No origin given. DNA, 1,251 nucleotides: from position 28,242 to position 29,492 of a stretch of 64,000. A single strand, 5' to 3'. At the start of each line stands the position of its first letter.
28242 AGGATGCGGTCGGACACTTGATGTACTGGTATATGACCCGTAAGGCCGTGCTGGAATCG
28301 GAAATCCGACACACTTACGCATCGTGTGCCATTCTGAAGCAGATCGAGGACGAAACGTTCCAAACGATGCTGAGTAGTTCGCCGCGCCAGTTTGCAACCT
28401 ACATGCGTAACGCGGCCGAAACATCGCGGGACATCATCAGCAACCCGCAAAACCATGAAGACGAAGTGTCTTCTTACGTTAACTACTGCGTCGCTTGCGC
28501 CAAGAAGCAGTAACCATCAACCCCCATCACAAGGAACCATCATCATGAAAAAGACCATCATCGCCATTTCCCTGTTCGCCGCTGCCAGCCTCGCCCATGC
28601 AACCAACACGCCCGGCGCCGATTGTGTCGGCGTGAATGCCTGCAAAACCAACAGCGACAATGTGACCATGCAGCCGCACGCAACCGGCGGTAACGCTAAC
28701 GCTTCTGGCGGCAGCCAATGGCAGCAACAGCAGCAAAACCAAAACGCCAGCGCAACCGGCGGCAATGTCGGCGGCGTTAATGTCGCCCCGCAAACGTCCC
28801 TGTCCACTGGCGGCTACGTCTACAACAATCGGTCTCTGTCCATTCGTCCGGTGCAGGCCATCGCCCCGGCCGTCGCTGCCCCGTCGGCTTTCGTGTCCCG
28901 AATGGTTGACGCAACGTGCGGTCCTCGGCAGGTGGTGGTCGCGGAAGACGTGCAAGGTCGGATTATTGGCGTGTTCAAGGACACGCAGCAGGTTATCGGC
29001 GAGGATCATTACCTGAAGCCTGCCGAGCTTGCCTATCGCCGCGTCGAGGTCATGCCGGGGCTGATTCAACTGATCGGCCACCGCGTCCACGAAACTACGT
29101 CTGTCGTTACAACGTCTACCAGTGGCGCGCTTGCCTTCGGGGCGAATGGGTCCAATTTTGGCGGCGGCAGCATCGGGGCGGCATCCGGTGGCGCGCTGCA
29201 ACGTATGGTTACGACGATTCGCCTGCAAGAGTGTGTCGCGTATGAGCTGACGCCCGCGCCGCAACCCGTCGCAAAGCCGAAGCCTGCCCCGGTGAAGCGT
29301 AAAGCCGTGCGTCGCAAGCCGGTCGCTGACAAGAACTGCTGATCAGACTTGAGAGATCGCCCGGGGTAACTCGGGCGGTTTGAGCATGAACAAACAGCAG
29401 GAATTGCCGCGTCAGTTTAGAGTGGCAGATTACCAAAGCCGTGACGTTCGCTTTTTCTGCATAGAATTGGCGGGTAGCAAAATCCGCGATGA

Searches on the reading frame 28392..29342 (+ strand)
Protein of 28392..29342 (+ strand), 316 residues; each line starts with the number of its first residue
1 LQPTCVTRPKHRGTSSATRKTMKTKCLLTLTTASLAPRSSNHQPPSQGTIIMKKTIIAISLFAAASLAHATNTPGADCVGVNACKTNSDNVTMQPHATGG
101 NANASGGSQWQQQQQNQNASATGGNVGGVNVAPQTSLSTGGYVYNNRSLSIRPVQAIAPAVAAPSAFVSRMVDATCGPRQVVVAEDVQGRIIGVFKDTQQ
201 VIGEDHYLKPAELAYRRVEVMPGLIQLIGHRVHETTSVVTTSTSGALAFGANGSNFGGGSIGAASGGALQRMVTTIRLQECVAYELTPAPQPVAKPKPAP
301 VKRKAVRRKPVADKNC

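Call 57: search_protein_families(library=phrogs, proteins=[window:28392-29342:+], max_evalue=0.00001)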
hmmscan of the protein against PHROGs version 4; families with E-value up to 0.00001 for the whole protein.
window:28392-29342:+ (316 aa): 0 families

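Call 84: search_protein_families(library=pfam, proteins=[window:28392-29342:+], max_evalue=0.001)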
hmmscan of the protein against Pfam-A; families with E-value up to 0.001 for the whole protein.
window:28392-29342:+ (316 aa): 0 families

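Call 102: search_protein_families(library=ncbifam, proteins=[window:28392-29342:+], max_evalue=0.01)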
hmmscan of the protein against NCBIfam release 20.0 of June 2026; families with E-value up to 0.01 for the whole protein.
window:28392-29342:+ (316 aa): 1 family
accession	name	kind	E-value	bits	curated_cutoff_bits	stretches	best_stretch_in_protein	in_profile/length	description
NF050166.1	Cu_RiPP_BufA2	equivalog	6.1e-05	23.1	60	1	56-126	10-78/79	BufA2 family periplasmic bufferin-type metallophore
